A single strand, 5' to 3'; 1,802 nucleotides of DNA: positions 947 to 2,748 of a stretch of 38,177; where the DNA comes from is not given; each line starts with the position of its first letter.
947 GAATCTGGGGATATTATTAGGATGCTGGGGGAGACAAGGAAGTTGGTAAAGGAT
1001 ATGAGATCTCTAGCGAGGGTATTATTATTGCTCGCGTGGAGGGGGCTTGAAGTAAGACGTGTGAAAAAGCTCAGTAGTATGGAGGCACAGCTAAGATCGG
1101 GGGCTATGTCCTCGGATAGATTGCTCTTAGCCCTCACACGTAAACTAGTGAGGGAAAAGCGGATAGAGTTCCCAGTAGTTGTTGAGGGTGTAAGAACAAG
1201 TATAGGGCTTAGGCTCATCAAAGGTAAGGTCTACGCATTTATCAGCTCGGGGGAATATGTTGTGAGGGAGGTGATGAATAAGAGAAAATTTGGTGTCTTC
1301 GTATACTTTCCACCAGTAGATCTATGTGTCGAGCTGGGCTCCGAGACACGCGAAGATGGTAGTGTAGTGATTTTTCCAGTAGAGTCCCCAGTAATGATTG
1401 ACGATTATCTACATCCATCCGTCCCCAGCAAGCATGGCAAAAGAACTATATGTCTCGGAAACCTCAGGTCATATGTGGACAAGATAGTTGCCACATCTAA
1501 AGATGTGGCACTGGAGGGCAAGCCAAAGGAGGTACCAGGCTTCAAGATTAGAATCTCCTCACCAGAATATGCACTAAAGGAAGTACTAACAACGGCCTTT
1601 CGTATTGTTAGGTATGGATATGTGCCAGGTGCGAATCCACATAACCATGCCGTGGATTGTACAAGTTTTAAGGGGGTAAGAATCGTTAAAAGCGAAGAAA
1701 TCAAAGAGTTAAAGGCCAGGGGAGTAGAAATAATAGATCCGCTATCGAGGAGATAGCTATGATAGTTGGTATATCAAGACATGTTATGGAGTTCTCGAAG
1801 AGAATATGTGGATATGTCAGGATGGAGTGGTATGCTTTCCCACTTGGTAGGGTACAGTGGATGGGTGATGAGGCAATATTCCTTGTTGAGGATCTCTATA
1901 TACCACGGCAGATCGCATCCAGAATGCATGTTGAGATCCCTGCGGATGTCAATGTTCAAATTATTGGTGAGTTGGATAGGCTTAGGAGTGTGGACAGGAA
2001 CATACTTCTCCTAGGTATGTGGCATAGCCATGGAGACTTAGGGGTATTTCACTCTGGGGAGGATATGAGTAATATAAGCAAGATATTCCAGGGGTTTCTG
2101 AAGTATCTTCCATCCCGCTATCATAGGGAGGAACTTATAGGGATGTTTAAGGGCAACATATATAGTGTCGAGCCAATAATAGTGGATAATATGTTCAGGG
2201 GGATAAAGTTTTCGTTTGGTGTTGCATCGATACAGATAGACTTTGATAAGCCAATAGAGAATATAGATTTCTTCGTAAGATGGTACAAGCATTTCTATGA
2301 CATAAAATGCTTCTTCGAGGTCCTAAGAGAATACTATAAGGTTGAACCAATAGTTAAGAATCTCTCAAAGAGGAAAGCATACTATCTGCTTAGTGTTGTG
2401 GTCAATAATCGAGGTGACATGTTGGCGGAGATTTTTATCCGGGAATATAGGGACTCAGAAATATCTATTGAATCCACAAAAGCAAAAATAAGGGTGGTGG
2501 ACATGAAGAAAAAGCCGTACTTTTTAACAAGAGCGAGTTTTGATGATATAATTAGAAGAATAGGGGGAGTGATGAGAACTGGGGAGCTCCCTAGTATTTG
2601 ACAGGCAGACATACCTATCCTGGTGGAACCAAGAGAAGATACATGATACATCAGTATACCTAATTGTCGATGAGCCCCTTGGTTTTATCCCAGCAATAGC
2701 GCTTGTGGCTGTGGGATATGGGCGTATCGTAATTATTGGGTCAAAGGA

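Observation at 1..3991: Four-gene Ubl-candidate / E2-like / JAB / E1-like cassette: a Bil-like ubiquitin-type conjugation system in an archaeal genome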

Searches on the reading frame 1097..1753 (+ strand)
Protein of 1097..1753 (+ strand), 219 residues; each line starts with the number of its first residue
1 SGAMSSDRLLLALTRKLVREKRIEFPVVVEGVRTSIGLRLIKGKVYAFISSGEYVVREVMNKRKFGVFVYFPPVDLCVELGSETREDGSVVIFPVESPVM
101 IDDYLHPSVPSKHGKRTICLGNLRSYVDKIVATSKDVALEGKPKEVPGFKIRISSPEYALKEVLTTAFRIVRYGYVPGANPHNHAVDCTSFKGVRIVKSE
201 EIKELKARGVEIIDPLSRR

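Call 47: search_solved_structures(query=A5, max_evalue=10, show_alignments=3)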
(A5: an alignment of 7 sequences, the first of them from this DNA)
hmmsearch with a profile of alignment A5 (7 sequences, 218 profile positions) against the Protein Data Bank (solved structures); distinct sequences matched with E-value up to 10: 2.
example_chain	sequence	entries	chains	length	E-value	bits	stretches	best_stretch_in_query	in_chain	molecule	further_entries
8s7x_E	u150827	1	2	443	0.4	13.3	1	124-170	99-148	Methyl-coenzyme M reductase subunit beta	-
8s7v_E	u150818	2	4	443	0.42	13.3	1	124-170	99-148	Methyl-coenzyme M reductase subunit beta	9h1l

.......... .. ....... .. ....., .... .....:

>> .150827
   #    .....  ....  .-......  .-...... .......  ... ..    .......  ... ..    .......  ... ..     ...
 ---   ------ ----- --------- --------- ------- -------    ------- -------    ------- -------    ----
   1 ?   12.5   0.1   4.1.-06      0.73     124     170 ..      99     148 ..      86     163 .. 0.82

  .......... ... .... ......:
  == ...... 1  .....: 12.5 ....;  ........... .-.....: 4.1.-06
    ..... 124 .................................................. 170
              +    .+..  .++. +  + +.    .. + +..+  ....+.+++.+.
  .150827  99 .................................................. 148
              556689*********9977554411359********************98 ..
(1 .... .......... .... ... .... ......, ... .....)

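Call 48: search_protein_families(library=pfam, alignment_id=A5, max_evalue=10)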
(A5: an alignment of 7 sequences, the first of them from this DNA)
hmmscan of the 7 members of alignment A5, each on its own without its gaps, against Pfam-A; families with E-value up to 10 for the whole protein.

A. member 1, seq(219 aa): 1 family
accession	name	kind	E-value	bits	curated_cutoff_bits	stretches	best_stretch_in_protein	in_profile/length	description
PF11459.13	AbiEi_3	-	0.26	11.3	26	1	138-166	44-72/157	Transcriptional regulator, AbiEi antitoxin, Type IV TA system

B. families by the number of members that match (of 7 scanned): 3 families
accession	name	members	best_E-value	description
PF21004.2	MCEL_GT_NTPase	1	0.11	mRNA capping enzyme catalytic subunit, GTase, NTPase domain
PF06334.16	Orthopox_A47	1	0.11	Orthopoxvirus A47 protein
PF11459.13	AbiEi_3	1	0.26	Transcriptional regulator, AbiEi antitoxin, Type IV TA system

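Call 63: predict_structure(alignment_id=A7)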
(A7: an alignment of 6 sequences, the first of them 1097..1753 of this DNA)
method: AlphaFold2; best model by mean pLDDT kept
length: 219 residues; sequences in the alignment: 6
mean_pLDDT: 84.4   pTM: 0.82
mean pLDDT of the five models: 84.4, 82.1, 80.3, 76.7, 75.7
residues with pLDDT >= 90: 97; 70-90: 84; 50-70: 34; < 50: 4
segments of 3 or more residues with pLDDT < 50: none
pLDDT, mean of each block of 10 residues (from residue 1): 70 92 92 92 93 82 69 92 91 92 63 77 91 94 92 95 93 71 71 83 88 71
secondary structure, 60 per line:
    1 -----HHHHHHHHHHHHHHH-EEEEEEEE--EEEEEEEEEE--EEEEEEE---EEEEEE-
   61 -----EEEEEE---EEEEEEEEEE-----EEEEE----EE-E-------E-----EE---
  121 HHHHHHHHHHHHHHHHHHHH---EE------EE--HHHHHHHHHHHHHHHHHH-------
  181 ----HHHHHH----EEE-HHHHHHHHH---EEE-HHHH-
elements in order: H6-20 E22-29 E32-41 E44-50 E54-59 E66-71 E75-84 E90-94 H121-140 H156-173 H185-190 E195-197 H199-207 E211-213 H215-218

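Call 66: fold_search(model_id=the predicted structure, library=pdb)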
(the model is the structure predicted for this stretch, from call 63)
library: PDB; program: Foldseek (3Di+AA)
matches with E <= 10: 279; with E <= 0.001: 0
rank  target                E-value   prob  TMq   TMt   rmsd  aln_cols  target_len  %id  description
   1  6baq_B                1.0e-01  0.38  0.25  0.28  18.0       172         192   12  Mus musculus BPIFA1 (released 2018-05-09)
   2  6baq_D                1.4e-01  0.33  0.25  0.28  18.6       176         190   11  Mus musculus BPIFA1 (released 2018-05-09)
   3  4kgo_A                1.9e-01  0.15  0.22  0.25  18.6       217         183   12  Crystal Structure of double Leucine to Methionine mutant human splunc1 lacking the secretion signal sequence (released 2013-09-25)
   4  6baq_H                2.7e-01  0.21  0.26  0.29  20.1       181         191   10  Mus musculus BPIFA1 (released 2018-05-09)
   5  8x6f_C                2.8e-01  0.03  0.10  0.04  23.6       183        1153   14  Cryo-EM structure of Staphylococcus aureus sigA-dependent RNAP-promoter open complex (released 2024-06-05)
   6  8tcc_B                3.0e-01  0.18  0.18  0.17   8.3       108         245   14  GTP Cyclohydrolase-IB with dehydrocostus lactone (released 2024-07-03)
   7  7uql_B                3.0e-01  0.09  0.13  0.18  10.7        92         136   12  Pathogenesis related 10-10 app from (released 2023-03-01)
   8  6baq_C                3.3e-01  0.15  0.20  0.23  15.9       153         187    8  Mus musculus BPIFA1 (released 2018-05-09)
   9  5i7k_A                3.5e-01  0.15  0.23  0.25  20.4       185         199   10  Crystal Structure of Human SPLUNC1 Dolphin Mutant D1 (G58A, S61A, G62E, G63D, G66D, I67T) (released 2016-05-18)
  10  8vyb_A                4.5e-01  0.06  0.17  0.09  23.3       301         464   10  Cryo-EM structure of human core Rab3GAP1/2 complex (released 2025-01-15)
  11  5yk6                  5.3e-01  0.05  0.11  0.10  18.1       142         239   11  Crystal Structure of Mmm1 (released 2018-01-10)
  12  6baq_A                5.6e-01  0.12  0.24  0.26  18.8       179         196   11  Mus musculus BPIFA1 (released 2018-05-09)
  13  4kgh_A                5.6e-01  0.10  0.18  0.20  16.2       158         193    8  Crystal Structure of human splunc1 lacking the secretion signal sequence (released 2013-09-25)
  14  9ink_B                5.6e-01  0.05  0.17  0.17  19.1       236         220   13  Crystal structure of beta-carotene-binding protein (BBP) from Schistocerca gregaria complexed with beta-carotene (released 2024-09-18)
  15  8bgm_B                5.9e-01  0.10  0.17  0.10   6.9        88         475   14  Crystal structure of the OrfX1-OrfX3 complex from the PMP1 neurotoxin gene cluster (released 2022-12-07)
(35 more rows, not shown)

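Call 84: fold_search(model_id=the predicted structure, library=viral)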
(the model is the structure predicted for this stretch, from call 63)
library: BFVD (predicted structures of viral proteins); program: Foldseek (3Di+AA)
matches with E <= 10: 604; with E <= 0.001: 0
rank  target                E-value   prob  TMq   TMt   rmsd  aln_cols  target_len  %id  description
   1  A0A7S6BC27            5.2e-02  0.18  0.13  0.06  16.6       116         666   13  Uncharacterized protein [Macrophomina phaseolina chrysovirus 2]
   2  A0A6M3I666            2.3e-01  0.47  0.15  0.11  12.5        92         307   14  (no name in the UniProt tables at hand)
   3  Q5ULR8                3.1e-01  0.13  0.17  0.20  13.2       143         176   10  Orf46 [Lactobacillus phage LP65]
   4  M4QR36                3.1e-01  0.05  0.12  0.11  24.8       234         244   13  (no name in the UniProt tables at hand)
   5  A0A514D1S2            3.3e-01  0.08  0.16  0.21  12.6       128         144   11  Uncharacterized protein [Leviviridae sp.]
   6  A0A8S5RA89            3.5e-01  0.07  0.16  0.06  24.4       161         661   14  Uncharacterized protein [Siphoviridae sp. ctvxh7]
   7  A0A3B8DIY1            3.7e-01  0.06  0.12  0.20  14.9       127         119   12  Uncharacterized protein [Proteus phage Stubb]
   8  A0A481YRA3            4.1e-01  0.21  0.16  0.19  14.8       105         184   14  Uncharacterized protein [Pithovirus LCDPAC02]
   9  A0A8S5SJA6            4.4e-01  0.04  0.12  0.15  23.1       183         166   14  DUF6378 domain-containing protein [Myoviridae sp. ct04y17]
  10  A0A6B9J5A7            4.7e-01  0.07  0.18  0.22  16.8       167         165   14  Uncharacterized protein [Vibrio phage vB_VchM_Kuja]
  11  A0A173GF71            4.9e-01  0.25  0.18  0.20   6.0        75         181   19  Uncharacterized protein [Erwinia phage vB_EamM_Deimos-Minion]
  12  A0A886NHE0            4.9e-01  0.20  0.11  0.19  11.1        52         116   13  (no name in the UniProt tables at hand)
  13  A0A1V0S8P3            4.9e-01  0.06  0.14  0.06  18.0       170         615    9  Dynamin N-terminal domain-containing protein [Catovirus CTV1]
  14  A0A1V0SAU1            5.9e-01  0.04  0.08  0.04  15.6        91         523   10  E2 ubiquitin-conjugating enzyme [Catovirus CTV1]
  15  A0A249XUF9            6.6e-01  0.05  0.12  0.05  16.8       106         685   13  Endopeptidase tail [Enterococcus phage phiSHEF2]
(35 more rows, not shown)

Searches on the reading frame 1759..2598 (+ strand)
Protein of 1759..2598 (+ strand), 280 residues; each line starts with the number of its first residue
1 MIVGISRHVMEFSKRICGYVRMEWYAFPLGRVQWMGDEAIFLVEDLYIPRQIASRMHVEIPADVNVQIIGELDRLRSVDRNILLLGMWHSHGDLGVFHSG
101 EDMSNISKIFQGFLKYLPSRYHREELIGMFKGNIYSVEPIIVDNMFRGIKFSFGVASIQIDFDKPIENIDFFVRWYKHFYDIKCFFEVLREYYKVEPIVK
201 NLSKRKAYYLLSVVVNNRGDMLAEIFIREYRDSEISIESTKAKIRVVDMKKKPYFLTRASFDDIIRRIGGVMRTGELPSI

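Call 4: search_protein_families(library=pfam, proteins=[window:1759-2598:+], max_evalue=1)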
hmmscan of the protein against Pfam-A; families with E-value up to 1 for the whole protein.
window:1759-2598:+ (280 aa): 1 family
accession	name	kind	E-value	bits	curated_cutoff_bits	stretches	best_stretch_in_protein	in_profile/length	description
PF14464.11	Prok-JAB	-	0.00021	21.6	25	1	69-109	59-93/114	Prokaryotic homologs of the JAB domain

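Call 5: search_protein_families(library=padloc, proteins=[window:1759-2598:+], max_evalue=1)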
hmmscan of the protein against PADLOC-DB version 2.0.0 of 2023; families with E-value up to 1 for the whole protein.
window:1759-2598:+ (280 aa): 3 families
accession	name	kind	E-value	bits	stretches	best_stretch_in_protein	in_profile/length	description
PDLC00891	JAB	-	0.02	12.3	1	77-111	82-116/159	JAB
PDLC00893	JAB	-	0.037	12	1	84-110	83-109/157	JAB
PDLC00904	JAB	-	0.049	11.5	1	47-105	49-103/170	JAB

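Call 8: search_protein_families(library=ncbifam, proteins=[window:1759-2598:+], max_evalue=0.1)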
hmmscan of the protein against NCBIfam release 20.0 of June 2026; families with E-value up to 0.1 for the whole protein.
window:1759-2598:+ (280 aa): 0 families

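Call 11: search_solved_structures(query=window:1759-2598:+, max_evalue=10)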
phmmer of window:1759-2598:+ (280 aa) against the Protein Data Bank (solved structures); distinct sequences matched with E-value up to 10: 13.
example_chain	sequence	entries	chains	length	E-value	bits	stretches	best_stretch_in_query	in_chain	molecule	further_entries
6fjv_A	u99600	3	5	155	0.1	15.3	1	51-112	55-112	26S proteasome regulatory subunit N11-like protein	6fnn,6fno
6fju_A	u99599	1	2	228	0.2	14.3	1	52-112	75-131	26S proteasome regulatory subunit N11-like protein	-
8amz_V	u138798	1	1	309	0.36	13.5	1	37-107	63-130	26S proteasome regulatory subunit RPN11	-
4ocl_B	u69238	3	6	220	0.63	12.7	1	25-111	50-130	26S proteasome regulatory subunit RPN11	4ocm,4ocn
5u4p_B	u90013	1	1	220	0.63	12.7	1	25-111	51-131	26S proteasome regulatory subunit RPN11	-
5w83_B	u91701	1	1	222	0.63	12.7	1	25-111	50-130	Ubiquitin carboxyl-terminal hydrolase RPN11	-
4o8x_B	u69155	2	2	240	0.74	12.5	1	26-111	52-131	26S proteasome regulatory subunit RPN11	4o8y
4owp_B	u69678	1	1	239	0.74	12.5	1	26-111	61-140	26S proteasome regulatory subunit RPN11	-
6fvt_V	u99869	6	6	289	0.89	12.2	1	26-111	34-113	Ubiquitin carboxyl-terminal hydrolase RPN11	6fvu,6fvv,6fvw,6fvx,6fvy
3jck_G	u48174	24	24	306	1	12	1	26-111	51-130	Ubiquitin carboxyl-terminal hydrolase RPN11 | 26S PROTEASOME REGULATORY SUBUNIT RPN11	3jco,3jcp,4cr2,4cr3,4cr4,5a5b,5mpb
5vfp_c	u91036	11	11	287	1.2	11.8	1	35-110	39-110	26S proteasome non-ATPase regulatory subunit 14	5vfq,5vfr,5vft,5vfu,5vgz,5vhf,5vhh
22mm_c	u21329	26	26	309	1.4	11.6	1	35-110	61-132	26S proteasome non-ATPase regulatory subunit 14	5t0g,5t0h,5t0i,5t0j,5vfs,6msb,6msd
12bm_c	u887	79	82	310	1.4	11.6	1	35-110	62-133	26S proteasome non-ATPase regulatory subunit 14 | Proteasome (Prosome, macropain) 26S subunit, non-ATPase, 14 | RPN11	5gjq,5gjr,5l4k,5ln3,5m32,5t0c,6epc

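Call 71: search_solved_structures(query=A12, max_evalue=1, show_alignments=2)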
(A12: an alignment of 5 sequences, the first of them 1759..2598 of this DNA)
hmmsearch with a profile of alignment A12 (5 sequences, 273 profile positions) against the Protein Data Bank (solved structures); distinct sequences matched with E-value up to 1: 10.
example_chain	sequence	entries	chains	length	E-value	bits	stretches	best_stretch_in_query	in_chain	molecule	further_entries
6fjv_A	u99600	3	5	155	0.00015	24.3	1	44-118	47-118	26S proteasome regulatory subunit N11-like protein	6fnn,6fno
6fju_A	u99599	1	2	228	0.00035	23.1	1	46-118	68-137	26S proteasome regulatory subunit N11-like protein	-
8tyx_B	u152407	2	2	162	0.074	15.5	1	36-121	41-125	DUB(BilC) E33A Mutant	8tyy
5w83_B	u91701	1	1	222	0.077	15.4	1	19-106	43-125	Ubiquitin carboxyl-terminal hydrolase RPN11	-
4ocl_B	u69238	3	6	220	0.077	15.4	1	19-108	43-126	26S proteasome regulatory subunit RPN11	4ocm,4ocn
5u4p_B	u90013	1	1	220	0.078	15.4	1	19-108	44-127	26S proteasome regulatory subunit RPN11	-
4owp_B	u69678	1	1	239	0.09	15.2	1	20-106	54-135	26S proteasome regulatory subunit RPN11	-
4o8x_B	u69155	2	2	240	0.09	15.2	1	20-106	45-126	26S proteasome regulatory subunit RPN11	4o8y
6fvt_V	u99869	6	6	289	0.12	14.8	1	20-106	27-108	Ubiquitin carboxyl-terminal hydrolase RPN11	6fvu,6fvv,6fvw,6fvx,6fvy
3jck_G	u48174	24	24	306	0.14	14.6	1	20-106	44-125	Ubiquitin carboxyl-terminal hydrolase RPN11 | 26S PROTEASOME REGULATORY SUBUNIT RPN11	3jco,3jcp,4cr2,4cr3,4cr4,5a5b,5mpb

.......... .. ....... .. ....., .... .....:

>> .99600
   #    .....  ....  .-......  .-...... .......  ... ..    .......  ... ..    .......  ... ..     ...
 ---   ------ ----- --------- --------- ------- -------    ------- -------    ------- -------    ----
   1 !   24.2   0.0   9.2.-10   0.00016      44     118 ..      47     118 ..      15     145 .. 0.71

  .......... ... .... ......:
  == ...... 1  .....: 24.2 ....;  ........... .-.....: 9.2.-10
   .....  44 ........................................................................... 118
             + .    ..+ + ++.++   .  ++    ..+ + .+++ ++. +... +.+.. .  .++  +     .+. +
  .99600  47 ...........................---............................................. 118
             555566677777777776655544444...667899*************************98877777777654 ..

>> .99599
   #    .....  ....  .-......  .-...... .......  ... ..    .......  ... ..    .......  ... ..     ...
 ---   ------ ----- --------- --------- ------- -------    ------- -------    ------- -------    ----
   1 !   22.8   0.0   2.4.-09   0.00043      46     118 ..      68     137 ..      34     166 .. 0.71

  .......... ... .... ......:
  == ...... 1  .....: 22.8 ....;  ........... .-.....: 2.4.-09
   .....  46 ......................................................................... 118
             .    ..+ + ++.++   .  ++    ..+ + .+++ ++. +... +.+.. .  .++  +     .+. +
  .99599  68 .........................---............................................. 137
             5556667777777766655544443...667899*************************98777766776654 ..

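Call 72: search_protein_families(library=pfam, alignment_id=A12, max_evalue=1)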
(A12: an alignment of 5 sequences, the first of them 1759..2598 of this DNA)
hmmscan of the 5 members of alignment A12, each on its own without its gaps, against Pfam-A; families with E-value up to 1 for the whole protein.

A. member 1, window:1759-2598:+ (280 aa): 1 family
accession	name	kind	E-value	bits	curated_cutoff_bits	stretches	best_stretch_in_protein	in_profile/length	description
PF14464.11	Prok-JAB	-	0.00021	21.6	25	1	69-109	59-93/114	Prokaryotic homologs of the JAB domain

B. families by the number of members that match (of 5 scanned): 3 families
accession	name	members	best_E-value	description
PF14464.11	Prok-JAB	5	4.4e-05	Prokaryotic homologs of the JAB domain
PF01398.27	JAB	3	0.018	JAB1/Mov34/MPN/PAD-1 ubiquitin protease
PF13192.12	Thioredoxin_3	1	0.1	Thioredoxin domain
